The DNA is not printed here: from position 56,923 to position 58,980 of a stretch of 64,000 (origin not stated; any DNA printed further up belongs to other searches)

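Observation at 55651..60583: DsrK/HdrD-like CCG oxidoreductase covalently fused to a complete receiver domain, in an rrf2 - cytochrome b - CCG::REC - Cys-rich PAS kinase operon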

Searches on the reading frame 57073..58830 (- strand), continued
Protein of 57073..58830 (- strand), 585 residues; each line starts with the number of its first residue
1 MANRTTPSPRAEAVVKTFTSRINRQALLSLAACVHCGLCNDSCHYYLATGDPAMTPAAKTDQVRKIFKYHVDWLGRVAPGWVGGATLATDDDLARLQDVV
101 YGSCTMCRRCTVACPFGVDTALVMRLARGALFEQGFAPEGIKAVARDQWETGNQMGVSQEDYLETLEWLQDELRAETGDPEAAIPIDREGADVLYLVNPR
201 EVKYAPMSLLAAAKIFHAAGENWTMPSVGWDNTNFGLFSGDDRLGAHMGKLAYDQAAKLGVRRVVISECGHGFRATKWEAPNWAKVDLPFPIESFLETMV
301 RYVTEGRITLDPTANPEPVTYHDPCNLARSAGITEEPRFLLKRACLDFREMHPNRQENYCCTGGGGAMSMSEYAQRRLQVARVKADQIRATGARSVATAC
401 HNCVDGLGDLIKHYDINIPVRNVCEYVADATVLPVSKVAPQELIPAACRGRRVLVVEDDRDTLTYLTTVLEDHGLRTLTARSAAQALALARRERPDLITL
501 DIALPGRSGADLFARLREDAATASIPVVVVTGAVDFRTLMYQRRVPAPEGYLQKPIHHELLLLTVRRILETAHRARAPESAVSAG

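Call 56: search_protein_families(library=ncbifam, proteins=[L005:3956-5572:+, L005:5631-6023:+, L005:3037-3978:+, L058:11515-12981:+, L084:11165-12595:+], max_evalue=0.00001)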
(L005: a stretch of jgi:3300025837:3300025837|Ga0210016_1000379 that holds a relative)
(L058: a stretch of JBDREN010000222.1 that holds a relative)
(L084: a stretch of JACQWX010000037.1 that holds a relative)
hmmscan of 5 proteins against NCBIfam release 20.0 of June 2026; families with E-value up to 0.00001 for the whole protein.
L005:3956-5572:+ (538 aa): 7 families
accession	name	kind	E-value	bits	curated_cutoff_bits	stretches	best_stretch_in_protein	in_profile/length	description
NF045796.1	DsrK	equivalog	4.5e-93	312.3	400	1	74-523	16-434/453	sulfate reduction electron transfer complex DsrMKJOP subunit DsrK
NF045724.1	ferredox_TmcB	equivalog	5.3e-56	190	735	1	103-505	38-413/430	electron transfer complex ferredoxin TmcB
NF045711.1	sulf_resp_HmcF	equivalog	3.9e-52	177.6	750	1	106-505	60-434/457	sulfate respiration complex iron-sulfur protein HmcF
NF045670.1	quin_L_LdhH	equivalog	5e-14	51.5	800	1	376-447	582-649/706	L-lactate dehydrogenase (quinone) large subunit LdhH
NF004898.0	PRK06259.1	equivalog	1.2e-11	43.9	385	1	389-452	371-430/488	fumarate reductase (CoM/CoB) subunit TfrB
TIGR00273.1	TIGR00273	equivalog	6.6e-09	35.1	444.8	0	173-243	338-406/432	LutB/LldF family L-lactate oxidation iron-sulfur protein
NF008369.0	PRK11168.1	equivalog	1.3e-06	27.6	278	0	104-123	9-28/401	anaerobic glycerol-3-phosphate dehydrogenase subunit C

L005:5631-6023:+ (130 aa): 63 families (the best 25 are shown)
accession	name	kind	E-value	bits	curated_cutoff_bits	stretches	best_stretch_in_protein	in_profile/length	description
NF045717.1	DVU0259_DivK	exception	3.6e-32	111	160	1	5-127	2-117/117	DVU0259 family response regulator domain-containing protein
TIGR02154.1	PhoB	equivalog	3.3e-18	65.8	296.2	1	5-126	2-120/226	phosphate regulon transcriptional regulator PhoB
NF007135.0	PRK09581.1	equivalog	6e-18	64.9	474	1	7-125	4-119/457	PleD family two-component system response regulator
NF040689.1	MtrAB_MtrA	equivalog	9.1e-15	54.6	300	1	8-125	1-112/219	MtrAB system response regulator MtrA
NF045505.1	RR_RssB_Pseudo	equivalog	1.1e-14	54.3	700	1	1-120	1-115/394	two-component system response regulator RssB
NF040534.1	resp_reg_YycF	equivalog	4.1e-14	52.4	340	1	6-123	1-112/231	response regulator YycF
NF053854.1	RespRegPhoBBctds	equivalog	1.2e-13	51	270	1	8-126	1-115/225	two-component system response regulator PhoB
NF007005.1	PRK09468.1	equivalog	1.3e-13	50.9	331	1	5-126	3-119/237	osmolarity response regulator transcription factor OmpR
NF008469.0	PRK11361.1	equivalog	2.5e-13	49.5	714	1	4-118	3-112/461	acetoacetate metabolism transcriptional regulator AtoC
NF047793.1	ResRegPgtA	equivalog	2.9e-13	49.4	650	1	1-126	1-121/414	two-component system response regulator PgtA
NF051870.1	NAssimRespRegNtrX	equivalog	3.6e-13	49.2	600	1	7-123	3-116/452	nitrogen assimilation response regulator NtrX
NF012227.0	AdeR_RR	equivalog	3.9e-13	49.4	340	1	4-126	10-126/239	efflux system response regulator transcription factor AdeR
NF007969.0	PRK10693.1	equivalog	5.1e-13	48.7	329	1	4-88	6-88/337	two-component system response regulator RssB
NF008199.0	PRK10955.1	equivalog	9.8e-13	48.6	341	1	7-126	3-115/232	envelope stress response regulator transcription factor CpxR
NF045944.1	ResRegRpaBCyano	equivalog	1.5e-12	47.4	330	1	9-90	1-79/229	response regulator transcription factor RpaB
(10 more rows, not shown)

L005:3037-3978:+ (313 aa): 0 families

L058:11515-12981:+ (488 aa): 10 families
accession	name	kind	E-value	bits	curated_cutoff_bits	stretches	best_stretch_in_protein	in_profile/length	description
NF045796.1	DsrK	equivalog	2.5e-109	365.9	400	1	47-485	23-445/453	sulfate reduction electron transfer complex DsrMKJOP subunit DsrK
NF045724.1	ferredox_TmcB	equivalog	4.8e-65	219.8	735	1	53-471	21-424/430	electron transfer complex ferredoxin TmcB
NF045711.1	sulf_resp_HmcF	equivalog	7e-63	213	750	1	67-472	53-446/457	sulfate respiration complex iron-sulfur protein HmcF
NF045670.1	quin_L_LdhH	equivalog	8.9e-25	87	800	1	244-471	480-705/706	L-lactate dehydrogenase (quinone) large subunit LdhH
NF004898.0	PRK06259.1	equivalog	4.5e-24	84.9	385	1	355-475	372-488/488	fumarate reductase (CoM/CoB) subunit TfrB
NF008369.0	PRK11168.1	equivalog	8.2e-14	51.3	278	1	334-453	270-382/401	anaerobic glycerol-3-phosphate dehydrogenase subunit C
NF008434.0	PRK11274.1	equivalog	5.6e-11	42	333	1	144-453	74-390/409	glycolate oxidase subunit GlcF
NF045663.1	diclust_near_Sec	equivalog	2.6e-09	35.7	530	0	353-453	527-620/759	pyridine nucleotide-disulfide oxidoreductase/dicluster-binding protein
TIGR03379.1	glycerol3P_GlpC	equivalog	5.9e-07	28.6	279.9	0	338-453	271-379/397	anaerobic glycerol-3-phosphate dehydrogenase subunit GlpC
TIGR00273.1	TIGR00273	equivalog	2.2e-06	26.8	444.8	0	135-190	335-390/432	LutB/LldF family L-lactate oxidation iron-sulfur protein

L084:11165-12595:+ (476 aa): 9 families
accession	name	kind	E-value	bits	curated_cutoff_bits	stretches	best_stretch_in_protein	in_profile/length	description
NF045796.1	DsrK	equivalog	1.4e-105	353.5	400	1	39-474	25-444/453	sulfate reduction electron transfer complex DsrMKJOP subunit DsrK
NF045724.1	ferredox_TmcB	equivalog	2.1e-66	224.3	735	1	36-461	15-424/430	electron transfer complex ferredoxin TmcB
NF045711.1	sulf_resp_HmcF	equivalog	1.2e-61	209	750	1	58-463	54-447/457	sulfate respiration complex iron-sulfur protein HmcF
NF045670.1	quin_L_LdhH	equivalog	4.3e-25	88.1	800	1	318-461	569-705/706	L-lactate dehydrogenase (quinone) large subunit LdhH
NF004898.0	PRK06259.1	equivalog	6.2e-23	81.2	385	1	349-465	376-488/488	fumarate reductase (CoM/CoB) subunit TfrB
NF008369.0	PRK11168.1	equivalog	1.9e-10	40.2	278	0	326-443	272-382/401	anaerobic glycerol-3-phosphate dehydrogenase subunit C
NF008434.0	PRK11274.1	equivalog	2.8e-10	39.7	333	0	53-102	13-61/409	glycolate oxidase subunit GlcF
NF045663.1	diclust_near_Sec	equivalog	6.5e-08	31.1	530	0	344-443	528-620/759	pyridine nucleotide-disulfide oxidoreductase/dicluster-binding protein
TIGR00273.1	TIGR00273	equivalog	1.6e-06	27.3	444.8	0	124-188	334-397/432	LutB/LldF family L-lactate oxidation iron-sulfur protein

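Call 66: search_protein_representatives(protein=window:57073-58830:-)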
Query: 585 residues. Proteins with E-value up to 0.001 (for the whole library): 289064; up to 1e-10: 23516; up to 1e-30: 332. The best 150 are listed.
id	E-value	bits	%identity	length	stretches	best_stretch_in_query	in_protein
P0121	6.6e-217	738.0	57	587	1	11-569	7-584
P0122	2.3e-134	465.5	47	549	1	18-435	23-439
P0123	5.9e-131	454.2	58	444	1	117-451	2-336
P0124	4.4e-125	434.8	45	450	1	4-435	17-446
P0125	2.9e-111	389.2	60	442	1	19-286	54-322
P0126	2.4e-104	366.3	44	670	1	14-430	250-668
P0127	2.4e-102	359.8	60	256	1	127-379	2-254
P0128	1.0e-100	354.4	45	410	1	29-430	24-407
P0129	1.8e-100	353.6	57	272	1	6-272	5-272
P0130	3.8e-100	352.5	54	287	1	155-432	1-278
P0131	1.1e-98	347.7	53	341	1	225-527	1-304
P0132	1.3e-98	347.4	38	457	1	21-430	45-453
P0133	4.8e-98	345.5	43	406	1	29-433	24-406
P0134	8.9e-92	324.9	49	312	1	117-435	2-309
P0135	1.0e-91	324.7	41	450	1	23-433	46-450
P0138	1.5e-85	304.3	35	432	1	8-432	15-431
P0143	3.6e-83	296.5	36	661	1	15-435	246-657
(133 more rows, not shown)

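Call 67: search_protein_families(library=ncbifam, proteins=[P0122, P0124, P0126, P0128, P0132, P0135, P0138], max_evalue=1e-10)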
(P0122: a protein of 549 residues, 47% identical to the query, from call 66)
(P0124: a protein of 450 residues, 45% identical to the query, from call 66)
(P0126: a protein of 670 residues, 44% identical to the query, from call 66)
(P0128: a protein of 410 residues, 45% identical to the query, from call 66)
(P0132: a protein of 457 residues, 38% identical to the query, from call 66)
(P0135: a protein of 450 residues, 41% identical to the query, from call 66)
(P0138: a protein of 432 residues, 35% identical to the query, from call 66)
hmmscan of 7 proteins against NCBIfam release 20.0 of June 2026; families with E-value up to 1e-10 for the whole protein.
P0122 (549 aa): 6 families
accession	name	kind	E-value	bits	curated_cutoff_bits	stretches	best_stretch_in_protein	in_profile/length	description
NF045711.1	sulf_resp_HmcF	equivalog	3.3e-87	293.2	750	1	27-439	51-453/457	sulfate respiration complex iron-sulfur protein HmcF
NF045724.1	ferredox_TmcB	equivalog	5.9e-80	268.9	735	1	29-426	34-419/430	electron transfer complex ferredoxin TmcB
NF045796.1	DsrK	equivalog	7.1e-75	252.3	400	1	28-441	42-441/453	sulfate reduction electron transfer complex DsrMKJOP subunit DsrK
NF045670.1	quin_L_LdhH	equivalog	3.2e-20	72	800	1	241-430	512-704/706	L-lactate dehydrogenase (quinone) large subunit LdhH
NF004898.0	PRK06259.1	equivalog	1.1e-18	67.2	385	1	265-433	331-486/488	fumarate reductase (CoM/CoB) subunit TfrB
TIGR03342.1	dsrC_tusE_dsvC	subfamily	2e-11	44.2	53.5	0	449-537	8-106/108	TusE/DsrC/DsvC family sulfur relay protein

P0124 (450 aa): 6 families
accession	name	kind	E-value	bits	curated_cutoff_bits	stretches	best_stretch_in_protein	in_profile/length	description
NF045711.1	sulf_resp_HmcF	equivalog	1.1e-95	321.1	750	1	8-449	26-456/457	sulfate respiration complex iron-sulfur protein HmcF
NF045724.1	ferredox_TmcB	equivalog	9.6e-89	297.9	735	1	16-440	13-426/430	electron transfer complex ferredoxin TmcB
NF045796.1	DsrK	equivalog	9.2e-74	248.7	400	1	40-445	47-438/453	sulfate reduction electron transfer complex DsrMKJOP subunit DsrK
NF045670.1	quin_L_LdhH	equivalog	1e-20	73.7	800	1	290-439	561-706/706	L-lactate dehydrogenase (quinone) large subunit LdhH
NF004898.0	PRK06259.1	equivalog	7.6e-17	61.1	385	1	302-438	356-484/488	fumarate reductase (CoM/CoB) subunit TfrB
NF045663.1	diclust_near_Sec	equivalog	8.6e-14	50.6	530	0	299-424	508-624/759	pyridine nucleotide-disulfide oxidoreductase/dicluster-binding protein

P0126 (670 aa): 8 families
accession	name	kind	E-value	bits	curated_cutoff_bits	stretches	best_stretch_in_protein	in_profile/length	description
NF045796.1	DsrK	equivalog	5.3e-74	249.5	400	1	240-669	21-435/453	sulfate reduction electron transfer complex DsrMKJOP subunit DsrK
NF045724.1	ferredox_TmcB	equivalog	4.1e-73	246.4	735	1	249-670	23-429/430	electron transfer complex ferredoxin TmcB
NF045711.1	sulf_resp_HmcF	equivalog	4.7e-71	239.9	750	1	244-666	37-446/457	sulfate respiration complex iron-sulfur protein HmcF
NF004898.0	PRK06259.1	equivalog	4.1e-23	81.8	385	1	524-668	354-487/488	fumarate reductase (CoM/CoB) subunit TfrB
NF045670.1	quin_L_LdhH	equivalog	5.3e-20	71.3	800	1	526-666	575-706/706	L-lactate dehydrogenase (quinone) large subunit LdhH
NF008369.0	PRK11168.1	equivalog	1.6e-13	50.4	278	0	484-649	225-384/401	anaerobic glycerol-3-phosphate dehydrogenase subunit C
NF045663.1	diclust_near_Sec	equivalog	2.7e-12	45.6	530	0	337-374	353-390/759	pyridine nucleotide-disulfide oxidoreductase/dicluster-binding protein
TIGR03379.1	glycerol3P_GlpC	equivalog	9.8e-11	41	279.9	0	553-649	291-381/397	anaerobic glycerol-3-phosphate dehydrogenase subunit GlpC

P0128 (410 aa): 7 families
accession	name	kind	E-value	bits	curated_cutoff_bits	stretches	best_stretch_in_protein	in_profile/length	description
NF045711.1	sulf_resp_HmcF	equivalog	9.4e-77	258.7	750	1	11-405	45-446/457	sulfate respiration complex iron-sulfur protein HmcF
NF045724.1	ferredox_TmcB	equivalog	1.3e-76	257.9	735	1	22-407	37-427/430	electron transfer complex ferredoxin TmcB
NF045796.1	DsrK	equivalog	1.8e-58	198.3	400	1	10-409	32-436/453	sulfate reduction electron transfer complex DsrMKJOP subunit DsrK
NF045670.1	quin_L_LdhH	equivalog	1.2e-18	66.8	800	1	278-404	582-705/706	L-lactate dehydrogenase (quinone) large subunit LdhH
NF004898.0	PRK06259.1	equivalog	1.9e-17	63.1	385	1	286-406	369-486/488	fumarate reductase (CoM/CoB) subunit TfrB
NF045663.1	diclust_near_Sec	equivalog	3.2e-12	45.4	530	0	220-390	467-624/759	pyridine nucleotide-disulfide oxidoreductase/dicluster-binding protein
NF008369.0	PRK11168.1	equivalog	5.3e-12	45.3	278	0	19-111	4-86/401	anaerobic glycerol-3-phosphate dehydrogenase subunit C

P0132 (457 aa): 6 families
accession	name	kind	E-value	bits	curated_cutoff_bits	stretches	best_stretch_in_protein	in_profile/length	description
NF045711.1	sulf_resp_HmcF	equivalog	1e-73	248.7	750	1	35-450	40-445/457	sulfate respiration complex iron-sulfur protein HmcF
NF045724.1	ferredox_TmcB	equivalog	1.1e-73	248.3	735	1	36-454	22-428/430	electron transfer complex ferredoxin TmcB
NF045796.1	DsrK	equivalog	2.1e-72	244.2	400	1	32-454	29-435/453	sulfate reduction electron transfer complex DsrMKJOP subunit DsrK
NF004898.0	PRK06259.1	equivalog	3.1e-23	82.1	385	1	334-452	371-486/488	fumarate reductase (CoM/CoB) subunit TfrB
NF045670.1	quin_L_LdhH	equivalog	1e-18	67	800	1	329-451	589-706/706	L-lactate dehydrogenase (quinone) large subunit LdhH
NF008369.0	PRK11168.1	equivalog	5.9e-14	51.8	278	0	288-434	241-384/401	anaerobic glycerol-3-phosphate dehydrogenase subunit C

P0135 (450 aa): 5 families
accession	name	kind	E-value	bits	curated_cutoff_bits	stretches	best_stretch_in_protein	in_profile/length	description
NF045796.1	DsrK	equivalog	3.1e-135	451.3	400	1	34-450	30-437/453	sulfate reduction electron transfer complex DsrMKJOP subunit DsrK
NF045724.1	ferredox_TmcB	equivalog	2.5e-74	250.4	735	1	31-444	19-424/430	electron transfer complex ferredoxin TmcB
NF045711.1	sulf_resp_HmcF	equivalog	3e-60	204.3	750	1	44-439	49-440/457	sulfate respiration complex iron-sulfur protein HmcF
NF004898.0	PRK06259.1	equivalog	3e-19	69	385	1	334-446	376-486/488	fumarate reductase (CoM/CoB) subunit TfrB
NF045670.1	quin_L_LdhH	equivalog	1.5e-15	56.5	800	1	331-442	596-703/706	L-lactate dehydrogenase (quinone) large subunit LdhH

P0138 (432 aa): 6 families
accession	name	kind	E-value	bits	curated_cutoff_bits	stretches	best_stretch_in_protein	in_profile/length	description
NF045796.1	DsrK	equivalog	6.7e-80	268.9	400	1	18-431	28-436/453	sulfate reduction electron transfer complex DsrMKJOP subunit DsrK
NF045724.1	ferredox_TmcB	equivalog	1.9e-69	234.3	735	1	17-430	20-428/430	electron transfer complex ferredoxin TmcB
NF045711.1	sulf_resp_HmcF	equivalog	9.4e-64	215.9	750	1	14-428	36-447/457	sulfate respiration complex iron-sulfur protein HmcF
NF004898.0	PRK06259.1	equivalog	3e-21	75.6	385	1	263-425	334-483/488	fumarate reductase (CoM/CoB) subunit TfrB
NF045670.1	quin_L_LdhH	equivalog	3.2e-20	72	800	1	239-426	516-705/706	L-lactate dehydrogenase (quinone) large subunit LdhH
NF008369.0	PRK11168.1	equivalog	8.6e-12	44.6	278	0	286-408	266-382/401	anaerobic glycerol-3-phosphate dehydrogenase subunit C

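Call 69: search_protein_families(library=pfam, proteins=[P0122, P0126, P0143, P0121], max_evalue=0.001)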
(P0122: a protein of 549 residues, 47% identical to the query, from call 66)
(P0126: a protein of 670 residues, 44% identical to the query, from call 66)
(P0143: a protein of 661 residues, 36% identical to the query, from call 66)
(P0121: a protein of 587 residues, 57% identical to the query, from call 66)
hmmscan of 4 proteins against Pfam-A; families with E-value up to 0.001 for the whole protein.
P0122 (549 aa): 4 families
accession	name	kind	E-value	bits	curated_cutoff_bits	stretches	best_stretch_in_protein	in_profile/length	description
PF04358.19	DsrC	-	1.8e-15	57.7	24.9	1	449-537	7-105/107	DsrC like protein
PF13183.11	Fer4_8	-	2.4e-10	41.2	27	1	36-123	3-68/68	4Fe-4S dicluster domain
PF02754.22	CCG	-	8.7e-10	39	20.6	1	323-411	1-84/85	Cysteine-rich domain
PF13534.11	Fer4_17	-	1.7e-08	35.3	22.2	1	38-124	2-61/61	4Fe-4S dicluster domain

P0126 (670 aa): 10 families
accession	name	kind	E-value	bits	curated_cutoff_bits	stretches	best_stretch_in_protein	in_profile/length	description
PF02754.22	CCG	-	4.2e-14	52.9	20.6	1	557-646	2-85/85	Cysteine-rich domain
PF13183.11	Fer4_8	-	1.2e-11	45.4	27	1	265-353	1-68/68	4Fe-4S dicluster domain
PF13534.11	Fer4_17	-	8.9e-09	36.2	22.2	1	268-354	1-61/61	4Fe-4S dicluster domain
PF13187.11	Fer4_9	-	2.8e-06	27.7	27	0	256-280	24-48/52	4Fe-4S dicluster domain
PF00037.32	Fer4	-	2.8e-05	24.2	21.1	0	337-352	6-21/24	4Fe-4S binding domain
PF12838.12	Fer4_7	-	3.6e-05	24.6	27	1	269-353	2-52/52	4Fe-4S dicluster domain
PF13237.11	Fer4_10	-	0.00021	21.6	25.5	0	337-359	7-22/53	4Fe-4S dicluster domain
PF12800.12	Fer4_4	-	0.00034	21.2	24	0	267-282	2-17/17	4Fe-4S binding domain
PF12837.12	Fer4_6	-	0.00038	20.7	25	0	267-282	7-22/24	4Fe-4S binding domain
PF13484.11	Fer4_16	-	0.00056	21.1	30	0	339-371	2-35/66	4Fe-4S double cluster binding domain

P0143 (661 aa): 7 families
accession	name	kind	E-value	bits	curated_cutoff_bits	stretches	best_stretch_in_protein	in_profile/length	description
PF02754.22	CCG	-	1.3e-14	54.5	20.6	1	541-629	1-84/85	Cysteine-rich domain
PF02665.19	Nitrate_red_gam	-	4.7e-13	49.7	22.9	1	60-213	41-200/217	Nitrate reductase gamma subunit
PF13183.11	Fer4_8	-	7.1e-12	46.1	27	1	261-347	2-68/68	4Fe-4S dicluster domain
PF13534.11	Fer4_17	-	1.8e-08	35.2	22.2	1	264-348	2-61/61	4Fe-4S dicluster domain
PF13187.11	Fer4_9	-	2e-06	28.2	27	0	328-345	32-49/52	4Fe-4S dicluster domain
PF13237.11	Fer4_10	-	4.4e-06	27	25.5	0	332-354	8-22/53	4Fe-4S dicluster domain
PF12838.12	Fer4_7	-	0.00037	21.3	27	1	264-347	2-52/52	4Fe-4S dicluster domain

P0121 (587 aa): 9 families
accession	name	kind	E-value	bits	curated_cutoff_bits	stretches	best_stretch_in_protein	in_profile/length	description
PF00072.30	Response_reg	-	1.2e-18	67.7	30.2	1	460-580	1-110/111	Response regulator receiver domain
PF02754.22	CCG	-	1.2e-13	51.4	20.6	1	315-399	1-80/85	Cysteine-rich domain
PF13183.11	Fer4_8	-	3.4e-11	44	27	1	26-114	2-68/68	4Fe-4S dicluster domain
PF13534.11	Fer4_17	-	3.4e-08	34.4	22.2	1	29-115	2-61/61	4Fe-4S dicluster domain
PF13237.11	Fer4_10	-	0.00011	22.5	25.5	0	99-120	8-22/53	4Fe-4S dicluster domain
PF12837.12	Fer4_6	-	0.00012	22.3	25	0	26-43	6-23/24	4Fe-4S binding domain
PF12838.12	Fer4_7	-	0.00069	20.5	27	1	29-114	2-52/52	4Fe-4S dicluster domain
PF13187.11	Fer4_9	-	0.00083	19.8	27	0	29-113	2-50/52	4Fe-4S dicluster domain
PF12800.12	Fer4_4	-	0.00087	19.9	24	0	27-42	2-17/17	4Fe-4S binding domain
